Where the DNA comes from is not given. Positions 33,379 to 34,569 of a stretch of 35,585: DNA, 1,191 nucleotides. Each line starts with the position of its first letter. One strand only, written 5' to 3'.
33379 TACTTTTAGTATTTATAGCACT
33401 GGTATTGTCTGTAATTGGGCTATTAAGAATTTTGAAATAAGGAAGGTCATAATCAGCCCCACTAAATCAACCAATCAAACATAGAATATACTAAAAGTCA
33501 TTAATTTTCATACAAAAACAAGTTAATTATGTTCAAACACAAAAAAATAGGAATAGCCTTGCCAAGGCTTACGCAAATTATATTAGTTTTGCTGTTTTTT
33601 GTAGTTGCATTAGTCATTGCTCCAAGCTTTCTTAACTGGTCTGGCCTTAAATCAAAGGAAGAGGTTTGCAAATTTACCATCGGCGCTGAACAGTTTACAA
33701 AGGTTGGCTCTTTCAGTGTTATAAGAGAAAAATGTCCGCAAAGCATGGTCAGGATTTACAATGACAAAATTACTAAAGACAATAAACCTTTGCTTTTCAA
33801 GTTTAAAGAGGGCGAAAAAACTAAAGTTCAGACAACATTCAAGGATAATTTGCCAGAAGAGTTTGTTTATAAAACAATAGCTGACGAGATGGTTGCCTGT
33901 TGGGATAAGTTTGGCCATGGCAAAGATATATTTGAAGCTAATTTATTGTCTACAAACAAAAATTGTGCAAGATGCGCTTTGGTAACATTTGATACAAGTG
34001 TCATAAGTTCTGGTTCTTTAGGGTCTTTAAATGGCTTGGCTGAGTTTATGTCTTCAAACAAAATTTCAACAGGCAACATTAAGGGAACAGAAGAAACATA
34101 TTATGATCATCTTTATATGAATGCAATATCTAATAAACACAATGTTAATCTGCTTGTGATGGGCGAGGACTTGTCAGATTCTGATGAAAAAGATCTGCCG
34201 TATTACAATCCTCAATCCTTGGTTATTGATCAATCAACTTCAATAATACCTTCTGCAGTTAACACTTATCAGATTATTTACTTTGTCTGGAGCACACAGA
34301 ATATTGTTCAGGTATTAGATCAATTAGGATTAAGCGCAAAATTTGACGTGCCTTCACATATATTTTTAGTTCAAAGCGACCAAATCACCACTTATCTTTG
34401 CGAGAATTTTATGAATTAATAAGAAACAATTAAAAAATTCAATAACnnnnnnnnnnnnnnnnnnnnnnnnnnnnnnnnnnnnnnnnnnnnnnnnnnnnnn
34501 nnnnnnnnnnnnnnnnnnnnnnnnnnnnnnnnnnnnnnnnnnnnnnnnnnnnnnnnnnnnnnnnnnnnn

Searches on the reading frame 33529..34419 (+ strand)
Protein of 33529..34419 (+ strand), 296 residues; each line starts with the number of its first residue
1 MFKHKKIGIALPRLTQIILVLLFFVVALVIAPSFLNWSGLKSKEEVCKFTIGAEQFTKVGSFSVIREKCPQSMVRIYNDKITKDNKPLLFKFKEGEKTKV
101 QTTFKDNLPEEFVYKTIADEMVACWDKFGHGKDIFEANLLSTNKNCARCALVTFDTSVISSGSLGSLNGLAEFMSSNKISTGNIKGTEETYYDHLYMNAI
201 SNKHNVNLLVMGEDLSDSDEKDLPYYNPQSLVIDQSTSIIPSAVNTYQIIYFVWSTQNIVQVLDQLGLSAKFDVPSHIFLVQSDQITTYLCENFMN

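Call 5: search_protein_families(library=pfam, proteins=[window:33529-34419:+], max_evalue=1)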
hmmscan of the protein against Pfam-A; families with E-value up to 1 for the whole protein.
window:33529-34419:+ (296 aa): 1 family
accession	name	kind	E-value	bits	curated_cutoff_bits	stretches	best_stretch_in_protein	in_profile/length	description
PF01393.25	Chromo_shadow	-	0.062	13.8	22.4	0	63-82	32-51/52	Chromo shadow domain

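Call 7: search_protein_families(library=ncbifam, proteins=[window:33529-34419:+], max_evalue=1)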
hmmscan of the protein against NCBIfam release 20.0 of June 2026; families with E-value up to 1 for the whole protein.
window:33529-34419:+ (296 aa): 0 families
